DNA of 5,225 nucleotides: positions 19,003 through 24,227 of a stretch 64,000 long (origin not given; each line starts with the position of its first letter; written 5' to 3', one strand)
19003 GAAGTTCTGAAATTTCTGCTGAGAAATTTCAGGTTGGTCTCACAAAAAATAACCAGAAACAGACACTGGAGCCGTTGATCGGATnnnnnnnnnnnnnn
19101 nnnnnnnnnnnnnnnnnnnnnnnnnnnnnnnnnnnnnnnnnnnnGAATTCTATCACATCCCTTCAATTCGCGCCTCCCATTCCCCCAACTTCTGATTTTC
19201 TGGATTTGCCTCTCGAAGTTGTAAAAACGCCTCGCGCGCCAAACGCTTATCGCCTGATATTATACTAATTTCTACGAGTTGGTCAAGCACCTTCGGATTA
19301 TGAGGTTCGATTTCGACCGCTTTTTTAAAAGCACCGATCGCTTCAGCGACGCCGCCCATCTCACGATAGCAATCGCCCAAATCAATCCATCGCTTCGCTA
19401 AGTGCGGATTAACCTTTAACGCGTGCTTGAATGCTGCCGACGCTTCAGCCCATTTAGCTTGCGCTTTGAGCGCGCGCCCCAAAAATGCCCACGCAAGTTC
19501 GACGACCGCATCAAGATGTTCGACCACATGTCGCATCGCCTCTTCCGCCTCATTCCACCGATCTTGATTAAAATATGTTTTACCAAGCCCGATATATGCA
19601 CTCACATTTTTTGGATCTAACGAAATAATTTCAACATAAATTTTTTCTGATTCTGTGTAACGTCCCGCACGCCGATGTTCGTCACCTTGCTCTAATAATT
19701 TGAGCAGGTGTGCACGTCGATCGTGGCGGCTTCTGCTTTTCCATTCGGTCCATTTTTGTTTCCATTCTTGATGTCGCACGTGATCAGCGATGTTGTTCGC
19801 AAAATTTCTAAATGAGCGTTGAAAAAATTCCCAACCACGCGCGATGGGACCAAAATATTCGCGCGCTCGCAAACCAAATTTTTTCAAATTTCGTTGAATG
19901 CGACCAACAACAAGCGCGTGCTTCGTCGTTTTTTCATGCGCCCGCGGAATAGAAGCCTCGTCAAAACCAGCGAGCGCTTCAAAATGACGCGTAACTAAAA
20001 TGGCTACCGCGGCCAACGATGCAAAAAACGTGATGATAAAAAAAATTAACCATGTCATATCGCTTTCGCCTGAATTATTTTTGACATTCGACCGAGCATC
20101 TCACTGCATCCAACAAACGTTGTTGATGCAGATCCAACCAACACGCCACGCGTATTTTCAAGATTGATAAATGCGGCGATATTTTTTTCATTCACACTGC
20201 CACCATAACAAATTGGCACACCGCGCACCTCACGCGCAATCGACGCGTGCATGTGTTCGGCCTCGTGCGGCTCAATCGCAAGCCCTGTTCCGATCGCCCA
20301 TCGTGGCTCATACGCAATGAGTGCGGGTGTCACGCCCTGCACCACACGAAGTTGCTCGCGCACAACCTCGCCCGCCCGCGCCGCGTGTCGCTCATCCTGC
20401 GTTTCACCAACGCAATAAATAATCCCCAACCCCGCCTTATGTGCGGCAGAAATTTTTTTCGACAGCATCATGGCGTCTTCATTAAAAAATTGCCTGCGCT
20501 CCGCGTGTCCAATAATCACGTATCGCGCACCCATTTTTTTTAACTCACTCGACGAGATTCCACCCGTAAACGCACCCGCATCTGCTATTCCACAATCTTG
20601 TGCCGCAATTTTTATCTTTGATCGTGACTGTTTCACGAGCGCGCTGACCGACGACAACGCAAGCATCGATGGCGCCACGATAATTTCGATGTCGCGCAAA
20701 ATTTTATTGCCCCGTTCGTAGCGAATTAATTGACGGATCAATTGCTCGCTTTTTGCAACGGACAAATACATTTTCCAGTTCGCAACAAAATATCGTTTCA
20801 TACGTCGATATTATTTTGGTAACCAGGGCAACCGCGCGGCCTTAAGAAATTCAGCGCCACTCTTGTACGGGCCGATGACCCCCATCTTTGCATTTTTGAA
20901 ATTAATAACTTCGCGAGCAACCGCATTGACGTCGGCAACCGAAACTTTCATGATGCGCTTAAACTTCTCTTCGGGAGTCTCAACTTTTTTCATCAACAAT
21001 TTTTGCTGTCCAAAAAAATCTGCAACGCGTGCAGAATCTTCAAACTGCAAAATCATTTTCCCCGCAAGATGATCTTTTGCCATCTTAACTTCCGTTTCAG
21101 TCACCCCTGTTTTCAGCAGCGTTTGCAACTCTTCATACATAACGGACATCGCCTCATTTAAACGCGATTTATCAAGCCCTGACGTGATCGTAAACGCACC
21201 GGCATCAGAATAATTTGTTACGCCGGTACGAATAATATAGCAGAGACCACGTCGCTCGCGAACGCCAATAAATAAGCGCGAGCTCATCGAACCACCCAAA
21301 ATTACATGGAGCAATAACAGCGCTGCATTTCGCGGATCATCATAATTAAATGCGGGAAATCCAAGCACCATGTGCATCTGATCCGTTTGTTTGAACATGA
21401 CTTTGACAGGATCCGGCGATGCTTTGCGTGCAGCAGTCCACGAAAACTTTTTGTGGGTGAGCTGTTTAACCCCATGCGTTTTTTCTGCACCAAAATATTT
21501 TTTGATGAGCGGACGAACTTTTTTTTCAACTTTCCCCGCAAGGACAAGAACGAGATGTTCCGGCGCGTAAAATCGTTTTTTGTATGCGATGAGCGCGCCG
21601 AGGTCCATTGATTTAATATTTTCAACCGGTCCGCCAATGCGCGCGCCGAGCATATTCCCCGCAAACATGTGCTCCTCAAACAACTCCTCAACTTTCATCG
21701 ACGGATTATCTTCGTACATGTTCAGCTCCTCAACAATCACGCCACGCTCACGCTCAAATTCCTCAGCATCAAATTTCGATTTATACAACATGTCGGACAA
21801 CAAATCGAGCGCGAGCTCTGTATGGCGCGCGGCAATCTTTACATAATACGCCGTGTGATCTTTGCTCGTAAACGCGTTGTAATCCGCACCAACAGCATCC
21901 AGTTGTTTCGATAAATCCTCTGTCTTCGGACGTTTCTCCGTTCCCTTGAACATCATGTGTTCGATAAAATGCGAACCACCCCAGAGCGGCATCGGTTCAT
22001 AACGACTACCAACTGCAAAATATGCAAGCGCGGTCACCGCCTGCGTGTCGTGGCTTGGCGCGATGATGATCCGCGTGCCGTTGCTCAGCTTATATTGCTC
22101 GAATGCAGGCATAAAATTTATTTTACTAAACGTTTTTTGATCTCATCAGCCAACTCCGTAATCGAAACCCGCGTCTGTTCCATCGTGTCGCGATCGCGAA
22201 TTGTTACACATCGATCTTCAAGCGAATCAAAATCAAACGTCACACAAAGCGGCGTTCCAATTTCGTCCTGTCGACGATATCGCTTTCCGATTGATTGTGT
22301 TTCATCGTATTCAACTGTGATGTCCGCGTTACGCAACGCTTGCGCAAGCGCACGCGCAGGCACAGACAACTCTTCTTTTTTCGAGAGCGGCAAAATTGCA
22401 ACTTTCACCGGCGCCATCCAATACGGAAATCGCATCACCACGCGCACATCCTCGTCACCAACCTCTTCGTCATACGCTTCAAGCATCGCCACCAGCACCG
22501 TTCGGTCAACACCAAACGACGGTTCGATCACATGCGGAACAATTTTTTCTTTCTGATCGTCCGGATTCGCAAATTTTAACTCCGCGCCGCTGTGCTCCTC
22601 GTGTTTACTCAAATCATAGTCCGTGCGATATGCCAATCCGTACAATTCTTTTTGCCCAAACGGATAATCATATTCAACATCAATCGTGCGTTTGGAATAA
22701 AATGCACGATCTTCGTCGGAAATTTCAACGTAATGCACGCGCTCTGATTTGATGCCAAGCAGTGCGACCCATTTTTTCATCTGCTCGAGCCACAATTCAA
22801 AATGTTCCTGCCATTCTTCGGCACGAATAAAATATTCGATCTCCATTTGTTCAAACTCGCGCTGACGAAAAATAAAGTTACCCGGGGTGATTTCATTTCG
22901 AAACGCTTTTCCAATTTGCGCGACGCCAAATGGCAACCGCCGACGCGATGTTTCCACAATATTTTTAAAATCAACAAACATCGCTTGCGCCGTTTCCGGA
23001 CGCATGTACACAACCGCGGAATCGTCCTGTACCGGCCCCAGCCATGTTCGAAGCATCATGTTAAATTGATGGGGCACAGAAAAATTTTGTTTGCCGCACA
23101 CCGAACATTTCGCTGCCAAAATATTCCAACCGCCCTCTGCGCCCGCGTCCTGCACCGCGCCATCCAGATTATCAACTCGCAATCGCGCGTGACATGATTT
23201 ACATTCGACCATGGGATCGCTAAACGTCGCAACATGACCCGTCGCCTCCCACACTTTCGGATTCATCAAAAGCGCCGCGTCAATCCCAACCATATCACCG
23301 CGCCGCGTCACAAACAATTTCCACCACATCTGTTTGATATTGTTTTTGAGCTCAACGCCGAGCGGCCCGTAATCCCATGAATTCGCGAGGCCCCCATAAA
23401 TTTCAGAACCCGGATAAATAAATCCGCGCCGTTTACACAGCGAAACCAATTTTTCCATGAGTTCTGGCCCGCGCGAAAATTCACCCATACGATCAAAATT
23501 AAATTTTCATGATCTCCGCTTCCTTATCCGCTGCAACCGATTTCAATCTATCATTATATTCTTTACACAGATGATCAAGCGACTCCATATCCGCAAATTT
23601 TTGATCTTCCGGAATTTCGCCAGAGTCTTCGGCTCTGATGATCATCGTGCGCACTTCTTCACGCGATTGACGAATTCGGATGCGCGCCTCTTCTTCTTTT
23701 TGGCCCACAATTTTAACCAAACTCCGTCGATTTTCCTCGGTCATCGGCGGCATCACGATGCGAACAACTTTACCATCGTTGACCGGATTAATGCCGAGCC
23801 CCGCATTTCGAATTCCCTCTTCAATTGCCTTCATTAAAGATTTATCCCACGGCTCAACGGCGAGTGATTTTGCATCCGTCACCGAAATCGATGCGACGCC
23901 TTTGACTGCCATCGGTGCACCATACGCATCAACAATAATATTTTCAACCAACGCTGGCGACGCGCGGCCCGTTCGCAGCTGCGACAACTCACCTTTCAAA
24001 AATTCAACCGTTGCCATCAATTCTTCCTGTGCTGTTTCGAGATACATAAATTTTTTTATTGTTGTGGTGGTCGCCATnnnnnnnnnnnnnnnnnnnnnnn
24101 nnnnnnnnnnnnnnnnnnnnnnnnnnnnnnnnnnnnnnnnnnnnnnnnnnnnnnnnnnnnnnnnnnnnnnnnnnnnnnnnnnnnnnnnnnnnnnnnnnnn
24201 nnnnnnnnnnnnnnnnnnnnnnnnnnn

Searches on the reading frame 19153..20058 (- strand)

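Call 65: search_protein_families(library=pfam, proteins=[window:19153-20058:-], max_evalue=0.01)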
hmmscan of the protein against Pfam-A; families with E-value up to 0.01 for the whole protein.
window:19153-20058:- (301 aa): 19 families
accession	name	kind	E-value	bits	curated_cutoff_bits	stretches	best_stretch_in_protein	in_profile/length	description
PF07719.23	TPR_2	-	1.8e-23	81.1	27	3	221-254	1-34/34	Tetratricopeptide repeat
PF14559.12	TPR_19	-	1.2e-18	67.6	25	3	130-181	3-54/68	Tetratricopeptide repeat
PF00515.34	TPR_1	-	1.3e-17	63.2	27.8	2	221-254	1-34/34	Tetratricopeptide repeat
PF13432.12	TPR_16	-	6.3e-17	62.1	32.7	2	193-255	3-65/65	Tetratricopeptide repeat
PF13181.12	TPR_8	-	9.2e-17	60.2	25.7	1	222-254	2-34/34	Tetratricopeptide repeat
PF13428.12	TPR_14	-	4.3e-16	58.2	23.5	2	189-229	3-43/44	Tetratricopeptide repeat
PF23914.1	TPR_CcmH_CycH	-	1.4e-15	57.9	42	1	214-289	43-121/158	Cytochrome c-type biogenesis protein H TPR domain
PF13414.12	TPR_11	-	1.6e-14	53.8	26.8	2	125-165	1-41/42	TPR repeat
PF13431.12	TPR_17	-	2.3e-12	46.6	24.4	1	141-173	2-34/34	Tetratricopeptide repeat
PF13424.12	TPR_12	-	7.3e-12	45.8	30.1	3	190-250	4-74/77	Tetratricopeptide repeat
PF13374.12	TPR_10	-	2.4e-10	40.5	27.5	1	153-180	3-30/42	Tetratricopeptide repeat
PF13176.12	TPR_7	-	2.8e-09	36.8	27.9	0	189-216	1-28/36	Tetratricopeptide repeat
PF13174.12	TPR_6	-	6.1e-09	36.4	26.3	0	227-252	6-31/33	Tetratricopeptide repeat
PF13371.12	TPR_9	-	1.9e-07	31.4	35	1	198-256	6-64/73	Tetratricopeptide repeat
PF24575.1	TPR_Slam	-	0.00016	22.5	35.2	0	118-173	47-102/104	Surface lipoprotein assembly modifier, N-terminal TPR repeats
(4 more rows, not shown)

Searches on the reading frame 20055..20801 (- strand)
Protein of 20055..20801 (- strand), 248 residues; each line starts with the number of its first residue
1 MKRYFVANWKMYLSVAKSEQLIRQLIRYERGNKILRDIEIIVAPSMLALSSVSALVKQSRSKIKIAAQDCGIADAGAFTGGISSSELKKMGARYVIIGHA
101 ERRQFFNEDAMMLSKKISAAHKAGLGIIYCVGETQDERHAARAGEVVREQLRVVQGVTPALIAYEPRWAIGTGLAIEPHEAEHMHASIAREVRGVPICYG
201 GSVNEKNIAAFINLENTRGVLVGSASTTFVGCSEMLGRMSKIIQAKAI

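Call 65: search_protein_families(library=pfam, proteins=[window:20055-20801:-], max_evalue=0.01)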
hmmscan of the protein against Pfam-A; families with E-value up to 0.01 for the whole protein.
window:20055-20801:- (248 aa): 1 family
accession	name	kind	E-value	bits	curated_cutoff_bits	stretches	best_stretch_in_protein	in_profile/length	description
PF00121.24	TIM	-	3.4e-65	220.4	20.1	1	6-228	4-234/245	Triosephosphate isomerase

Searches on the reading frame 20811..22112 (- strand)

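Call 65: search_protein_families(library=pfam, proteins=[window:20811-22112:-], max_evalue=0.01)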
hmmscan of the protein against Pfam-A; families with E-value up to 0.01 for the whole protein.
window:20811-22112:- (433 aa): 2 families
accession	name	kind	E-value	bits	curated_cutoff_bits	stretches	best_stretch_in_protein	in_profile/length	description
PF00675.25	Peptidase_M16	-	4.3e-37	127.7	22.3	1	16-162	3-148/149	Insulinase (Peptidase family M16)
PF05193.26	Peptidase_M16_C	-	7.6e-34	117.6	23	1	170-347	3-179/181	Peptidase M16 inactive domain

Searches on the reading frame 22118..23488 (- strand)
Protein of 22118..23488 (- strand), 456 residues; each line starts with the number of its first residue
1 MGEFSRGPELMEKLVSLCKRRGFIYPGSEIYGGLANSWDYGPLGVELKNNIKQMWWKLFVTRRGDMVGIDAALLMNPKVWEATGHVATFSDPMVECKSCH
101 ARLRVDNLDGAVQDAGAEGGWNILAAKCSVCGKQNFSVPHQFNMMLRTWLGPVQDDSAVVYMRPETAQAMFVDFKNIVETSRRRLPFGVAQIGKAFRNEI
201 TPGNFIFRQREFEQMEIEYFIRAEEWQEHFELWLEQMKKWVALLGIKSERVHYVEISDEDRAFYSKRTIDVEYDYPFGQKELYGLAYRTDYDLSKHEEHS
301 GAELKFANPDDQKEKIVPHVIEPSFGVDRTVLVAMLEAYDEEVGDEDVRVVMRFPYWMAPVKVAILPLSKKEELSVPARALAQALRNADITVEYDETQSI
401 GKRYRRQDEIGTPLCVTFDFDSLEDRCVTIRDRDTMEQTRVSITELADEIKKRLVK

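Call 67: search_protein_families(library=pfam, proteins=[window:22118-23488:-], max_evalue=0.001)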
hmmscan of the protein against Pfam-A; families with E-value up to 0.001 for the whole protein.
window:22118-23488:- (456 aa): 2 families
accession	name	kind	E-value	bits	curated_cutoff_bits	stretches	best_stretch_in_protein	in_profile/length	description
PF03129.25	HGTP_anticodon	-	2.2e-24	85.8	21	1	362-453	1-94/94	Anticodon binding domain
PF00587.30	tRNA-synt_2b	-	1.2e-12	48.7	29.3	1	158-334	9-175/179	tRNA synthetase class II core domain (G, H, P, S and T)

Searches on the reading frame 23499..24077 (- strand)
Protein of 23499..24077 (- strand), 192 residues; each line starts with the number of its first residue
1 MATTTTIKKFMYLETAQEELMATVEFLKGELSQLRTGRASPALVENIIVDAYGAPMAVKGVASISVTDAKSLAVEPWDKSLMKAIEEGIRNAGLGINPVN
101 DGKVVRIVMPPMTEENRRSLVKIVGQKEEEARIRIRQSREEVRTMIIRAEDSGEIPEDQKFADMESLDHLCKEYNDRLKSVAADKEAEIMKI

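Call 100: search_protein_families(library=pfam, proteins=[window:23499-24077:-], max_evalue=0.0001)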
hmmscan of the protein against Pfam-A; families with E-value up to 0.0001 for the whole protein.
window:23499-24077:- (192 aa): 1 family
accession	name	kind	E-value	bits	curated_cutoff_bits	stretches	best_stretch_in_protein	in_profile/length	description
PF01765.24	RRF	-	2.9e-49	167.5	29.7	1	27-190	1-164/164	Ribosome recycling factor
